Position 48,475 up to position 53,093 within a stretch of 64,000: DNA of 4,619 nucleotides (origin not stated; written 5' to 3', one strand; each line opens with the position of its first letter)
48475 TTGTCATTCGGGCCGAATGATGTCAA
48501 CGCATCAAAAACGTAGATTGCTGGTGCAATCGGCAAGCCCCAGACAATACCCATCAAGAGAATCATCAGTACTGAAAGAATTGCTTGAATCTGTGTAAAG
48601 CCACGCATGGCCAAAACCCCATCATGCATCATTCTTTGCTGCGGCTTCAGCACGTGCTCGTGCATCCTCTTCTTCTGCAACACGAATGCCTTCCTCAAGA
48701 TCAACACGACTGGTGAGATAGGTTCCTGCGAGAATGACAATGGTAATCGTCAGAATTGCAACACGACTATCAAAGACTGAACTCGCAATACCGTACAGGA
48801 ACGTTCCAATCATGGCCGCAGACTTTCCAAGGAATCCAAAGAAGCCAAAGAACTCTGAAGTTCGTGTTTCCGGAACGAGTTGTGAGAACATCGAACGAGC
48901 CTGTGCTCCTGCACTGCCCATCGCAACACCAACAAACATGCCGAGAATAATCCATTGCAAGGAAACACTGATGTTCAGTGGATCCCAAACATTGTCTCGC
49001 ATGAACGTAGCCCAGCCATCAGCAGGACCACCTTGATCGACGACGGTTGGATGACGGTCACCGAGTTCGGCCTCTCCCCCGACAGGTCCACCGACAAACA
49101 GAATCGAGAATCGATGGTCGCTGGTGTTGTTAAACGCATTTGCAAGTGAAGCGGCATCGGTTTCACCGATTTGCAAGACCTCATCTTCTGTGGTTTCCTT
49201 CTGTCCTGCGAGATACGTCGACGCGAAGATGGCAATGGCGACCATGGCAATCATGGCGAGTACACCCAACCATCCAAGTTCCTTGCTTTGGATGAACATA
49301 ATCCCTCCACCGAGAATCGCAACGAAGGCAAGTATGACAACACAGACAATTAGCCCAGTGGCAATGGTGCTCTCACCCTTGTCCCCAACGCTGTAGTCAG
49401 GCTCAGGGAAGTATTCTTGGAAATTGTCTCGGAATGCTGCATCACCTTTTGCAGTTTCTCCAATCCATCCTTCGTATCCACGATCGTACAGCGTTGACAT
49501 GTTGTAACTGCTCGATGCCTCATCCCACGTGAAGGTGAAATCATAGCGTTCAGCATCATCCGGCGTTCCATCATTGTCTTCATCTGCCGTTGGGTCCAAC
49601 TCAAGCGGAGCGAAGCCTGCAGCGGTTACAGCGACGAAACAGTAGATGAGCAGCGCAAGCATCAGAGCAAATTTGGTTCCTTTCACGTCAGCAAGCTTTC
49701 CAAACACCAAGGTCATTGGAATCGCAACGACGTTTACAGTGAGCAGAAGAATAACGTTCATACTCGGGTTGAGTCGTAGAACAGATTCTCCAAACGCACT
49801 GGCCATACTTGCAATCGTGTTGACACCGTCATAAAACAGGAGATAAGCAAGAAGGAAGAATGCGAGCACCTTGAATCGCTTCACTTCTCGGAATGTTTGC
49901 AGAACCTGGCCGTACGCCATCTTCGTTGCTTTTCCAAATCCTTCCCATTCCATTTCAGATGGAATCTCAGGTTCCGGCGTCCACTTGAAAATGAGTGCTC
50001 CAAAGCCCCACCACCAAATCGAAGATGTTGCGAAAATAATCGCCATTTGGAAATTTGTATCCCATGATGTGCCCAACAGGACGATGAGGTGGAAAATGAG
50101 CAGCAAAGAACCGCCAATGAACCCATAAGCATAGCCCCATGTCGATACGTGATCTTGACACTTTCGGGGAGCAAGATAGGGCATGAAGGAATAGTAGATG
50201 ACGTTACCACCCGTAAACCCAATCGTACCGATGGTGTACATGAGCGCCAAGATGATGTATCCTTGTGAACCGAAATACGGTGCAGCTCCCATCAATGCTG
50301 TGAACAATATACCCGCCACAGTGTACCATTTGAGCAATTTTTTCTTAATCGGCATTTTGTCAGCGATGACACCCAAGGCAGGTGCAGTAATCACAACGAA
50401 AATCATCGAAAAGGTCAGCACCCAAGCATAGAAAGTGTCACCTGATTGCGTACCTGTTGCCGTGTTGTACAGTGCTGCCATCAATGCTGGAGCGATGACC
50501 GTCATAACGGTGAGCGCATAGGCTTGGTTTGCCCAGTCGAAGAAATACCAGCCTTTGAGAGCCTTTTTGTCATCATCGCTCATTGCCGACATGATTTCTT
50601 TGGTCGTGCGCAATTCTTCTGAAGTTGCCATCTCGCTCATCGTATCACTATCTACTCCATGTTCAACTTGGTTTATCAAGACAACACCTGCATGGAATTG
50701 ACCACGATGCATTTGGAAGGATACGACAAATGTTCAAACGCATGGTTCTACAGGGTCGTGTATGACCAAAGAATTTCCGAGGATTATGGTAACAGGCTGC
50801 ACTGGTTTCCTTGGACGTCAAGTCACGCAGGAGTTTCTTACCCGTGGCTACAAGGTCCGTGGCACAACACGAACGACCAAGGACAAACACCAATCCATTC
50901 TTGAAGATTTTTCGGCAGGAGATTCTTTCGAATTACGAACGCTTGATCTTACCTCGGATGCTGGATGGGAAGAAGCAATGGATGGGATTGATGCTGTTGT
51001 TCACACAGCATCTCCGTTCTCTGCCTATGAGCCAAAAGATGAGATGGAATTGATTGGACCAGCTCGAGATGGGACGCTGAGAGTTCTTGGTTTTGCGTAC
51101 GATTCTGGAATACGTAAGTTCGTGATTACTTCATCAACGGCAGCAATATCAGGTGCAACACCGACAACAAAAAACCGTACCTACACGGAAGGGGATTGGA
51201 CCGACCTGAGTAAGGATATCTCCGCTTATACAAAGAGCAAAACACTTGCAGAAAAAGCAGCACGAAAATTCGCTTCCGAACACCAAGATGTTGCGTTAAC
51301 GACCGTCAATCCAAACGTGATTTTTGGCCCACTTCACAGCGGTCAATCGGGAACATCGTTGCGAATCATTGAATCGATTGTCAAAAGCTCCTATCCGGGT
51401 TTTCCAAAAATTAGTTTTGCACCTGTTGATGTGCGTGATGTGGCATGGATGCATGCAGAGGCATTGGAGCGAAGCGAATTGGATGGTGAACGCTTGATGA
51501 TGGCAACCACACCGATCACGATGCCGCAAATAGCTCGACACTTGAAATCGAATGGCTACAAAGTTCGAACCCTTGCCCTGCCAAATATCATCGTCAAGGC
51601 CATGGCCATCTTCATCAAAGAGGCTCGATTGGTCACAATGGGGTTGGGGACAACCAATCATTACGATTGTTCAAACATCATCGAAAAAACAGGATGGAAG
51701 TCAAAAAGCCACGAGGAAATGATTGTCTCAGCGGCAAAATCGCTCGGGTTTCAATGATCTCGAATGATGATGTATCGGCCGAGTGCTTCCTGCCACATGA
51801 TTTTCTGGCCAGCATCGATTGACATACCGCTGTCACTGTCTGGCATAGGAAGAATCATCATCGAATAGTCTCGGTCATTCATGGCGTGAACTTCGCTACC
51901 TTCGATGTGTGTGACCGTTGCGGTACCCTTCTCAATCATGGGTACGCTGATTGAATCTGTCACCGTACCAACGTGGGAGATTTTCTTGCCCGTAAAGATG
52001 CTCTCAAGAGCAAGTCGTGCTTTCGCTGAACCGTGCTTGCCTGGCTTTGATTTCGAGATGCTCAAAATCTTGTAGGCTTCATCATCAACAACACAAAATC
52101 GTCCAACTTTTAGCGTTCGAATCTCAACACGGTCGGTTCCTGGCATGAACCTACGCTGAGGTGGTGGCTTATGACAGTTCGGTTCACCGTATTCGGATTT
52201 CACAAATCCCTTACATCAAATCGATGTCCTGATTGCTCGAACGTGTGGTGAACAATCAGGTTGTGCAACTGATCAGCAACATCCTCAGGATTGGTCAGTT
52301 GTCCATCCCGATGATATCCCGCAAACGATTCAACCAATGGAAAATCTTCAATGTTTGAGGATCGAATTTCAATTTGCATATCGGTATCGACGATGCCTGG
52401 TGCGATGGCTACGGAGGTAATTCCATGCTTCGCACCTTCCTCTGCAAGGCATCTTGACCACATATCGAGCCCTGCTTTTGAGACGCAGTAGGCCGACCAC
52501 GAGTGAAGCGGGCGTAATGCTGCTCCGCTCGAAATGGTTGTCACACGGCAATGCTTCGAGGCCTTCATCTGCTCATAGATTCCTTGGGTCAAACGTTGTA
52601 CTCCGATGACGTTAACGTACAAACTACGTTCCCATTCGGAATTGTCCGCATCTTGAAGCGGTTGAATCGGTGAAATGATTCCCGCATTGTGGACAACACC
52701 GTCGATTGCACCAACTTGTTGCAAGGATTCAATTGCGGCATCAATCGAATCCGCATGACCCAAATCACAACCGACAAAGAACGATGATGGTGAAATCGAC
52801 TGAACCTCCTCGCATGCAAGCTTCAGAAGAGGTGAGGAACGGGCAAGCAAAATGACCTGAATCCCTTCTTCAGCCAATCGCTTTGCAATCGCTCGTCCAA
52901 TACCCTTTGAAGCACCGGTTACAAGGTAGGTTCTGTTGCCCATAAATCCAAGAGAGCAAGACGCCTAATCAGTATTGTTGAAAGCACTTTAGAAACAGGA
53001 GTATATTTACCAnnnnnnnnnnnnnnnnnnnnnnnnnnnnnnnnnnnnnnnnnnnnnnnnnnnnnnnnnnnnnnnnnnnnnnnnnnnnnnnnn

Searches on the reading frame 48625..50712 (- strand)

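Call 3: search_protein_families(library=pfam, proteins=[window:48625-50712:-], max_evalue=0.01)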
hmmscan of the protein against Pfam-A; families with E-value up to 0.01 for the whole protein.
window:48625-50712:- (696 aa): 2 families
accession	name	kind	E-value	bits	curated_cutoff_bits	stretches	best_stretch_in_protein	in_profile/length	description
PF11700.14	ATG22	-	6.1e-40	137.8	24.1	2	48-367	2-371/482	Vacuole effluxer Atg22 like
PF07690.21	MFS_1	-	7.9e-14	51.8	33.4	2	70-370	12-291/347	Major Facilitator Superfamily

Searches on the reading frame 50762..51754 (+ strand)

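Call 3: search_protein_families(library=pfam, proteins=[window:50762-51754:+], max_evalue=0.01)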
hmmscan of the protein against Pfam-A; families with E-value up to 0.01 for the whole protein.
window:50762-51754:+ (331 aa): 10 families
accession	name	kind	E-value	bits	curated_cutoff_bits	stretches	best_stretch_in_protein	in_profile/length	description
PF01370.27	Epimerase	-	7.4e-24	84.9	20.9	1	8-209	1-196/240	NAD dependent epimerase/dehydratase family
PF01073.25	3Beta_HSD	-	1.1e-18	67.7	22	1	9-235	1-229/280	3-beta hydroxysteroid dehydrogenase/isomerase family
PF07993.18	NAD_binding_4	-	2.9e-12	46.7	20.1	1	10-198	1-218/258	Male sterility protein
PF13460.12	NAD_binding_10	-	1.1e-10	42.2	27.2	1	12-172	1-134/184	NAD(P)H-binding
PF16363.11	GDP_Man_Dehyd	-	1.7e-09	38.1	27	1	9-182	1-179/332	GDP-mannose 4,6 dehydratase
PF05368.20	NmrA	-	6.7e-09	36.2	27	1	7-93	4-86/298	NmrA-like family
PF00106.31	adh_short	-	2.3e-05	24.4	26.6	1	8-78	3-73/195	short chain dehydrogenase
PF04321.23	RmlD_sub_bind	-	4.8e-05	23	27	1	7-173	2-142/287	RmlD substrate binding domain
PF08659.16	KR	-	0.0012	19.2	22.6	1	9-133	4-144/180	KR domain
PF02719.21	Polysacc_synt_2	-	0.0067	16.1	20.2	0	8-130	1-133/293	Polysaccharide biosynthesis protein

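Call 4: search_protein_families(library=ncbifam, proteins=[window:50762-51754:+], max_evalue=0.01)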
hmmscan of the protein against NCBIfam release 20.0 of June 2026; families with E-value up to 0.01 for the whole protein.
window:50762-51754:+ (331 aa): 35 families (the best 25 are shown)
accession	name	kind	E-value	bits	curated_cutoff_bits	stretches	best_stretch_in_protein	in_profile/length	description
TIGR03466.1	HpnA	hypoth_equivalog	5.3e-36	124.1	367.65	1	8-286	3-268/327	hopanoid-associated sugar epimerase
NF052578.1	StrlDmthSdmBMthl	equivalog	1e-20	74.7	600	1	9-284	4-265/328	sterol demethylase protein SdmB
NF042422.1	oxyalk_red_OleD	equivalog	6.6e-16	58.6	580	1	7-190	2-171/329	2-alkyl-3-oxoalkanoate reductase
TIGR04180.1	EDH_00030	hypoth_equivalog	9.1e-14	51.2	475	1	8-196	1-184/297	NAD-dependent 4,6-dehydratase LegB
NF042423.1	oxyalk_red_Shew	equivalog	1.9e-12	46.9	580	1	3-191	6-178/331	2-alkyl-3-oxoalkanoate reductase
TIGR01746.1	Thioester-redct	subfamily_domain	2.3e-12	46.8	213.35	1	65-275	78-291/371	thioester reductase domain-containing protein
TIGR01777.1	yfcH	hypoth_equivalog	9.7e-09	35.2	207.35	1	8-281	1-257/292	TIGR01777 family oxidoreductase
TIGR01179.1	galE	equivalog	1.2e-08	34.2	262.3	1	7-179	1-168/332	UDP-glucose 4-epimerase GalE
NF041293.1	G6PDh_Azf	equivalog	3.6e-08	33.1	400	1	8-179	5-174/252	NAD-dependent glucose-6-phosphate dehydrogenase Azf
NF050030.1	thlkprotThyD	equivalog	1.3e-07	31.1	400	1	7-281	2-266/305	thylakoid membrane protein ThyD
NF004520.0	PRK05865.1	equivalog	1e-06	26.9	1509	1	7-127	2-105/854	sugar epimerase family protein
NF005539.0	PRK07201.1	equivalog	1.8e-05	23.7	549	1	8-194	3-184/657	SDR family oxidoreductase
TIGR03589.1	PseB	equivalog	2.9e-05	23.2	407.75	1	7-128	6-128/324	UDP-N-acetylglucosamine 4,6-dehydratase (inverting)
NF004824.0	PRK06180.1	subfamily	3.5e-05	23.1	298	1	6-77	5-73/279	oxidoreductase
NF043036.1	ErythonDh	equivalog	4e-05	23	325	1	7-136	2-136/321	D-erythronate dehydrogenase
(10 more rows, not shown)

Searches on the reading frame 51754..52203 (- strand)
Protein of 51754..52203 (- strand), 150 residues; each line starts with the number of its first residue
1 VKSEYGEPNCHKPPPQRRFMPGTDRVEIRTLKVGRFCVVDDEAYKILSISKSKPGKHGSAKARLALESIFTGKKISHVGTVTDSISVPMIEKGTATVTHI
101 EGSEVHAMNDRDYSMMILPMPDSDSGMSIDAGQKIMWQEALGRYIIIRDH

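Call 3: search_protein_families(library=pfam, proteins=[window:51754-52203:-], max_evalue=0.01)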
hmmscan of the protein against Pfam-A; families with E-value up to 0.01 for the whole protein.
window:51754-52203:- (150 aa): 2 families
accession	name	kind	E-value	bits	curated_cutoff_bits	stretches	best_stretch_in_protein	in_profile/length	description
PF21485.3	IF5A-like_N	-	1.9e-12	47.3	27.1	1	26-77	6-57/63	Translation initiation factor 5A-like, N-terminal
PF08207.18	EFP_N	-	0.00039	20.8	23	1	31-78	5-51/58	Elongation factor P (EF-P) KOW-like domain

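Call 4: search_protein_families(library=ncbifam, proteins=[window:51754-52203:-], max_evalue=0.01)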
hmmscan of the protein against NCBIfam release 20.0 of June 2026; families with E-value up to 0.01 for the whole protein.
window:51754-52203:- (150 aa): 6 families
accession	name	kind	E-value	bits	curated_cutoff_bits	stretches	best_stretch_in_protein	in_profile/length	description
NF003076.0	PRK03999.1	equivalog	1.8e-33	114.9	138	1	24-148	4-127/129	translation initiation factor IF-5A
TIGR00037.1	eIF_5A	equivalog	1.1e-28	99.7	75.45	1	21-148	2-128/130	translation initiation factor IF-5A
NF001810.0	PRK00529.1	subfamily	4.3e-09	36.3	161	1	27-118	4-94/187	elongation factor P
TIGR00038.1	efp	equivalog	1.8e-08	34.3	185.8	1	28-119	3-93/184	elongation factor P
NF003392.1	PRK04542.1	equivalog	0.0011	18.9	216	1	31-118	6-94/187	elongation factor P-like protein EfpL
TIGR02178.1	yeiP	equivalog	0.0017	18.5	264.05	1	31-116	5-91/186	elongation factor P-like protein YeiP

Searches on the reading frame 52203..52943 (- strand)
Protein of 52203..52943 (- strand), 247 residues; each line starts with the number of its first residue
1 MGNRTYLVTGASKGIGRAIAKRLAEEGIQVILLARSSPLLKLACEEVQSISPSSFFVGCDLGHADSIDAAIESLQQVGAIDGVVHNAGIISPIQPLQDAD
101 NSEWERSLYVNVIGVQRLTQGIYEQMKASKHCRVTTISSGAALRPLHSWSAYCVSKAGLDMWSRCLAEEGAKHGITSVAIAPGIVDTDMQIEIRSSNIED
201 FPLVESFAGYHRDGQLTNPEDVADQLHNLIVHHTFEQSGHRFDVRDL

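Call 3: search_protein_families(library=pfam, proteins=[window:52203-52943:-], max_evalue=0.01)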
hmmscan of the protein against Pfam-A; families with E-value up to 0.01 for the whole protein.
window:52203-52943:- (247 aa): 7 families
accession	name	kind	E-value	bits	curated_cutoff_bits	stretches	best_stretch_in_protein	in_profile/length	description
PF00106.31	adh_short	-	3.7e-50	170.6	26.6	1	6-195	3-192/195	short chain dehydrogenase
PF13561.12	adh_short_C2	-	8.2e-38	130.7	27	1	10-225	1-212/236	Enoyl-(Acyl carrier protein) reductase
PF08659.16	KR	-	2.3e-16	60.6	22.6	1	5-182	2-175/180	KR domain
PF01370.27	Epimerase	-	1e-08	35.3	20.9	1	7-141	2-117/240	NAD dependent epimerase/dehydratase family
PF23441.1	SDR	-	1.8e-07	31.3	27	1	2-189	6-198/258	SDR-like rossmann domain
PF16363.11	GDP_Man_Dehyd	-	0.00065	19.7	27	1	7-139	1-129/332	GDP-mannose 4,6 dehydratase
PF13460.12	NAD_binding_10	-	0.00083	19.7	27.2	1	10-149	1-112/184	NAD(P)H-binding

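Call 4: search_protein_families(library=ncbifam, proteins=[window:52203-52943:-], max_evalue=0.01)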
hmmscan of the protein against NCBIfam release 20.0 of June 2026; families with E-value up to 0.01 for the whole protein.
window:52203-52943:- (247 aa): 241 families (the best 25 are shown)
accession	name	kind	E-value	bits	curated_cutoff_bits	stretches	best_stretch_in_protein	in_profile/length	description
NF005436.0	PRK07023.1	equivalog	7.9e-54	183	292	1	4-246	6-246/248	SDR family oxidoreductase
NF005381.0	PRK06924.1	equivalog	8e-52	176.3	258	1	4-238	2-242/251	(S)-benzoin forming benzil reductase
NF005672.0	PRK07454.1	equivalog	5.8e-42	143.5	234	1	4-189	7-192/241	SDR family oxidoreductase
NF005559.1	PRK07231.1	subfamily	9.9e-40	136.6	215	1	3-227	4-226/249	glucose 1-dehydrogenase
NF005806.0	PRK07666.1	equivalog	2e-38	132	286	1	3-194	7-198/239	3-ketoacyl-ACP reductase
NF009466.0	PRK12826.1-2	subfamily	9.8e-38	130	222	1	3-233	3-229/248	3-oxoacyl-ACP reductase FabG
NF006073.0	PRK08219.1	equivalog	4.7e-36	124.6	218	1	3-199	3-188/227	SDR family oxidoreductase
TIGR04316.1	dhbA_paeA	equivalog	1.1e-35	123.5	300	1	7-229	2-228/250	2,3-dihydro-2,3-dihydroxybenzoate dehydrogenase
TIGR01830.1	3oxo_ACP_reduc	equivalog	9.1e-35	120.5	297.75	1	7-199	2-195/239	3-oxoacyl-[acyl-carrier-protein] reductase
NF004526.0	PRK05872.1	subfamily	1.3e-34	119.6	276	1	3-193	10-198/297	short-chain dehydrogenase/reductase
TIGR01500.1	sepiapter_red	equivalog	2.4e-34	118.9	206.55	1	6-246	3-255/255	sepiapterin reductase (L-erythro-7,8-dihydrobiopterin forming)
NF005753.0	PRK07577.1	equivalog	1.3e-32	113.2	310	1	1-196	1-183/237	SDR family oxidoreductase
NF047923.1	pyridox_DH_SDR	equivalog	2e-32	112.7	325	1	3-227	3-219/243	pyridoxal 4-dehydrogenase, SDR-type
NF006074.0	PRK08220.1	equivalog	2.1e-32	112.7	312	1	3-226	8-225/251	2,3-dihydro-2,3-dihydroxybenzoate dehydrogenase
TIGR04504.1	SDR_subfam_2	subfamily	8.8e-32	110.8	250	1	4-229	2-239/260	mycofactocin-coupled SDR family oxidoreductase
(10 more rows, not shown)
